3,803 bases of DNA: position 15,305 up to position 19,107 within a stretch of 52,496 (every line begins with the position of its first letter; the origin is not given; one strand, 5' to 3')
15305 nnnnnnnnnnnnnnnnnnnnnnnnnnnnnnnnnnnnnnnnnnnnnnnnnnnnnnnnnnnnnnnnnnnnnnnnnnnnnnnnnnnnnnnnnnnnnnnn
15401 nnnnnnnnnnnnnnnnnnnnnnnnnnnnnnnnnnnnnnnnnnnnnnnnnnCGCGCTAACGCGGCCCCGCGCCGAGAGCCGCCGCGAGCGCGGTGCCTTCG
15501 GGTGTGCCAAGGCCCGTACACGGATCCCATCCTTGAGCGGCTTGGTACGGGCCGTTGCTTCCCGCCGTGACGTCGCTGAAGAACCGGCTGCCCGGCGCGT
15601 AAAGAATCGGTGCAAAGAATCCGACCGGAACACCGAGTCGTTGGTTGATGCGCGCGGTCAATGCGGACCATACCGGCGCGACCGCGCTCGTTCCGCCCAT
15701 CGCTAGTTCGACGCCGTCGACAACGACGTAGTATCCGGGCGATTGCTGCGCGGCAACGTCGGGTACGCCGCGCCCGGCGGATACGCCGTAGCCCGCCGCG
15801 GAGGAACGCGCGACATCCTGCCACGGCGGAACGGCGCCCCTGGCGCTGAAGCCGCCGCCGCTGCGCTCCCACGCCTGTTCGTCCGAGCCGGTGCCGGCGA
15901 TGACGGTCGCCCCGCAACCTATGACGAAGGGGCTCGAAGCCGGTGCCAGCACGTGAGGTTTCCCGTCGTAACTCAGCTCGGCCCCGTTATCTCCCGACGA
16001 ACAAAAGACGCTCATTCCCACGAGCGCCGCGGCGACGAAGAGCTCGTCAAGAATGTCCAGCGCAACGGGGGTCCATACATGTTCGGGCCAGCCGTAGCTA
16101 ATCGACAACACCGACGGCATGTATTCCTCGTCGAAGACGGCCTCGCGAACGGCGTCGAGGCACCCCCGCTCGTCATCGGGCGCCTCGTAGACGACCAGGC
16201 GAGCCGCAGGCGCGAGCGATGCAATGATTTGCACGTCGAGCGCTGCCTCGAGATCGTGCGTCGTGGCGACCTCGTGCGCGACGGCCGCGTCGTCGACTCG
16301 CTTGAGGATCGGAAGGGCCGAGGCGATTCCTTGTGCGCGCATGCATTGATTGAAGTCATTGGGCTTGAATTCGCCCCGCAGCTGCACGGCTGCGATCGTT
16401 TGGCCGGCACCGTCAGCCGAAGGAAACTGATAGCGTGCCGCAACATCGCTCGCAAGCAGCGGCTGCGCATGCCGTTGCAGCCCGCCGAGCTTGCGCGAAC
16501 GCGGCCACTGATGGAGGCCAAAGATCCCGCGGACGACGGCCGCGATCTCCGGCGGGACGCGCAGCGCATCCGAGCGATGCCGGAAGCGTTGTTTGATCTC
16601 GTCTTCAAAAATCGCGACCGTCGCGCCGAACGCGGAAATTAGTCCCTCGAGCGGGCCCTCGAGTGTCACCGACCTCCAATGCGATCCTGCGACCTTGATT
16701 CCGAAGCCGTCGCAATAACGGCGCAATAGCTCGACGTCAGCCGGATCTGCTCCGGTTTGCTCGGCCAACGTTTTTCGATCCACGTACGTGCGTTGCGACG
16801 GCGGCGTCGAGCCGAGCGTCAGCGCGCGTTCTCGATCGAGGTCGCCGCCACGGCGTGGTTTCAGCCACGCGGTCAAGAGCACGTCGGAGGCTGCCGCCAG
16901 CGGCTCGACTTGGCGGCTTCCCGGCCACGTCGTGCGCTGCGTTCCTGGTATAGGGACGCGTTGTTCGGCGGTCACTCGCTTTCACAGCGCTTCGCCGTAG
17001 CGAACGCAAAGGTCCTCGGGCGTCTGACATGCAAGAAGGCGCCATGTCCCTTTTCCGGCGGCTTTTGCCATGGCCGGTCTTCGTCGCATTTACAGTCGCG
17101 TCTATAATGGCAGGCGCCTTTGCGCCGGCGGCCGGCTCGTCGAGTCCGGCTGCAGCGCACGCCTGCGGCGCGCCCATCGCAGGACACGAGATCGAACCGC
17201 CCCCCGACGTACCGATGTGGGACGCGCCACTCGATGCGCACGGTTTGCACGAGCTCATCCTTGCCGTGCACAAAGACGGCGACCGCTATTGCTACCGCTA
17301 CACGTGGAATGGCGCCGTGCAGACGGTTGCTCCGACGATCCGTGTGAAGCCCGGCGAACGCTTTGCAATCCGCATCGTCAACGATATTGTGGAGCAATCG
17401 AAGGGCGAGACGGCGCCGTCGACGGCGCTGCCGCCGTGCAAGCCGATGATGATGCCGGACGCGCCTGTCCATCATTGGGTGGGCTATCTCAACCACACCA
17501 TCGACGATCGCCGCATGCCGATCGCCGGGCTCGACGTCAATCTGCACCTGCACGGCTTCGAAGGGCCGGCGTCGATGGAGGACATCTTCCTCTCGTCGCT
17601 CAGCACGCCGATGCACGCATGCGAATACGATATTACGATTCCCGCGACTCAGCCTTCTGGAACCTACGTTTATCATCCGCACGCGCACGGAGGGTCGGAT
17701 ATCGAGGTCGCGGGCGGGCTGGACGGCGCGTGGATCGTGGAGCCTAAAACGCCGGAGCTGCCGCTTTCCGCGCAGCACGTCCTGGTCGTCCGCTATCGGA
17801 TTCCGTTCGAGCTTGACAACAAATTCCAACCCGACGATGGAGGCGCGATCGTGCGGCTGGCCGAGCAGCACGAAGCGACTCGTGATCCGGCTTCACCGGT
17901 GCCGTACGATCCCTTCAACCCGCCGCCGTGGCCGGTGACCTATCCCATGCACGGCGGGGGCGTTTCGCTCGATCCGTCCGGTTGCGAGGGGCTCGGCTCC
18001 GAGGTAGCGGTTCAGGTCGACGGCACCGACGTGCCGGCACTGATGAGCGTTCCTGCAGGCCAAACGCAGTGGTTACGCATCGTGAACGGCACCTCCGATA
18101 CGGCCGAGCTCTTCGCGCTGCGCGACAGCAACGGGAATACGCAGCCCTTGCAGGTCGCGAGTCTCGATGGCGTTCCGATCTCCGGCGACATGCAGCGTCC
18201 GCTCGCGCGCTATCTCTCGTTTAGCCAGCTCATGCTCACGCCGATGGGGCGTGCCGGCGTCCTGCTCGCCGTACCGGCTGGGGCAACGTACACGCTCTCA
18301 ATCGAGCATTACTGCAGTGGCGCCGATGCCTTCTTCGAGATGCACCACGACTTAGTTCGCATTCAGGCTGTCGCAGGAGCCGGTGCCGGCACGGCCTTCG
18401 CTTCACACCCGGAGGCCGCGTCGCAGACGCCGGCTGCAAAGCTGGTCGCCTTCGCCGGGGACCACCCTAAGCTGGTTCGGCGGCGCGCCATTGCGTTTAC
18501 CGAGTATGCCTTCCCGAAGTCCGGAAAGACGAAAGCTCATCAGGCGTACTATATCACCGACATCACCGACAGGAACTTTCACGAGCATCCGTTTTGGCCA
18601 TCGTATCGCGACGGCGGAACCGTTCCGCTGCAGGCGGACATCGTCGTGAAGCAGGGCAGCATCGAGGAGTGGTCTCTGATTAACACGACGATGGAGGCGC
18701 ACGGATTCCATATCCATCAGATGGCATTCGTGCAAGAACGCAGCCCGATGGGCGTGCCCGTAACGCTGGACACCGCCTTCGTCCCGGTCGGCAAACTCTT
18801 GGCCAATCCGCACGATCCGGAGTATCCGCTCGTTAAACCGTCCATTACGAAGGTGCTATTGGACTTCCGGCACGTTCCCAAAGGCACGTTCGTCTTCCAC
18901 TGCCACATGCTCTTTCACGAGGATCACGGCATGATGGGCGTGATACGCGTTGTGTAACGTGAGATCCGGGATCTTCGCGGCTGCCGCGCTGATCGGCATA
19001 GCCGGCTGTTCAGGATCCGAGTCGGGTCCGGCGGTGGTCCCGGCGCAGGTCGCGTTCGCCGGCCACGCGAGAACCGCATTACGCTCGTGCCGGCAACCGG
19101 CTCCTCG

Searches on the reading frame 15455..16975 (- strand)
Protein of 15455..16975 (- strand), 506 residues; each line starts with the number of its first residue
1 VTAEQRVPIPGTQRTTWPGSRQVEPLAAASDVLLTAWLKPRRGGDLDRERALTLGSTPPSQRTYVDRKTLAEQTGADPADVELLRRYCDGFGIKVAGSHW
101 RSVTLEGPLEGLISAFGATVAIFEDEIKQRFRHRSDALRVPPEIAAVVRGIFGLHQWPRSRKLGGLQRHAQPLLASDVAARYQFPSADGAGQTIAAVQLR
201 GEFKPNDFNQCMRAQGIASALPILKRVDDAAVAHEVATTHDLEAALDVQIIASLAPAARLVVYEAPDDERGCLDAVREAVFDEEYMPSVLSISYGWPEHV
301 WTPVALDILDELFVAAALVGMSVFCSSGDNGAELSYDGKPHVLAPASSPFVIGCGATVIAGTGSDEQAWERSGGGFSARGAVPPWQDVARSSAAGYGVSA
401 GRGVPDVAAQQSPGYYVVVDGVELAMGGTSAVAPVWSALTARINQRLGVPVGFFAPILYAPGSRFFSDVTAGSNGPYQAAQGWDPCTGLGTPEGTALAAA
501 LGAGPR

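Call 7: search_protein_families(library=pfam, proteins=[window:15455-16975:-], max_evalue=0.01)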
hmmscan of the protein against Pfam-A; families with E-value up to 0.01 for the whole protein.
window:15455-16975:- (506 aa): 2 families
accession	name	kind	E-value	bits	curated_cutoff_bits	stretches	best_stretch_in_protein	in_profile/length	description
PF09286.16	Pro-kuma_activ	-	7.6e-09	36.4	23.5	1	19-155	2-141/143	Pro-kumamolisin, activation domain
PF00082.27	Peptidase_S8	-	0.002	17.9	21.8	1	232-446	60-256/288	Subtilase family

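Call 8: search_protein_families(library=padloc, proteins=[window:15455-16975:-], max_evalue=0.01)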
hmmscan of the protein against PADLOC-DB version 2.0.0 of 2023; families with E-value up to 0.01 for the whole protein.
window:15455-16975:- (506 aa): 0 families

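Call 52: search_protein_families(library=ncbifam, proteins=[window:15455-16975:-], max_evalue=0.01)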
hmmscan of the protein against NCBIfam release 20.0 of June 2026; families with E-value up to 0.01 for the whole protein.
window:15455-16975:- (506 aa): 0 families

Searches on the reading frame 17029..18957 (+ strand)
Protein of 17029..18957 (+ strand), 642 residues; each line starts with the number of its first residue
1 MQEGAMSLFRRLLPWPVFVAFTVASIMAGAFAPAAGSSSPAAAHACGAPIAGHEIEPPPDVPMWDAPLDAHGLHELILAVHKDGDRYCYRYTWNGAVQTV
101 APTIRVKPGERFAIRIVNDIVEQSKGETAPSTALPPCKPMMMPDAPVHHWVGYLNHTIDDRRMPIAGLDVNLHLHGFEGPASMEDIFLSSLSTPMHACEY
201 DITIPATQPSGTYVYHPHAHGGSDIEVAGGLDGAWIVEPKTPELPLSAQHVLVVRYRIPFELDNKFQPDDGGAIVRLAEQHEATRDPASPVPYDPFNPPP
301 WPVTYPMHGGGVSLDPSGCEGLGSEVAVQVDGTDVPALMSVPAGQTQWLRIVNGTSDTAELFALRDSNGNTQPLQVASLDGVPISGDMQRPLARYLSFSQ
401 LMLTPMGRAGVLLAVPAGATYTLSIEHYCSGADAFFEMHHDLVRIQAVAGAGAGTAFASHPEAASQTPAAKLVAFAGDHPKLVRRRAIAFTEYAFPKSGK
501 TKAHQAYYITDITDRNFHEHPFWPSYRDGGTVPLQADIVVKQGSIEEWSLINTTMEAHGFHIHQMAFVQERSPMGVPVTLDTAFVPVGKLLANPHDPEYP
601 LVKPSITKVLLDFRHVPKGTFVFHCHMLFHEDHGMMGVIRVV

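Call 7: search_protein_families(library=pfam, proteins=[window:17029-18957:+], max_evalue=0.01)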
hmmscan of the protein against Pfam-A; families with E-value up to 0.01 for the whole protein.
window:17029-18957:+ (642 aa): 3 families
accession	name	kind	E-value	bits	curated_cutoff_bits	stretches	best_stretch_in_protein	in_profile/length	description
PF07731.20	Cu-oxidase_2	-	7.4e-13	48.9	20.4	1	531-641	27-133/137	Multicopper oxidase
PF07732.21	Cu-oxidase_3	-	8.7e-11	42.4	21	1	170-240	49-117/119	Multicopper oxidase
PF00394.28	Cu-oxidase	-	0.0069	16.9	21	0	95-118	43-74/157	Multicopper oxidase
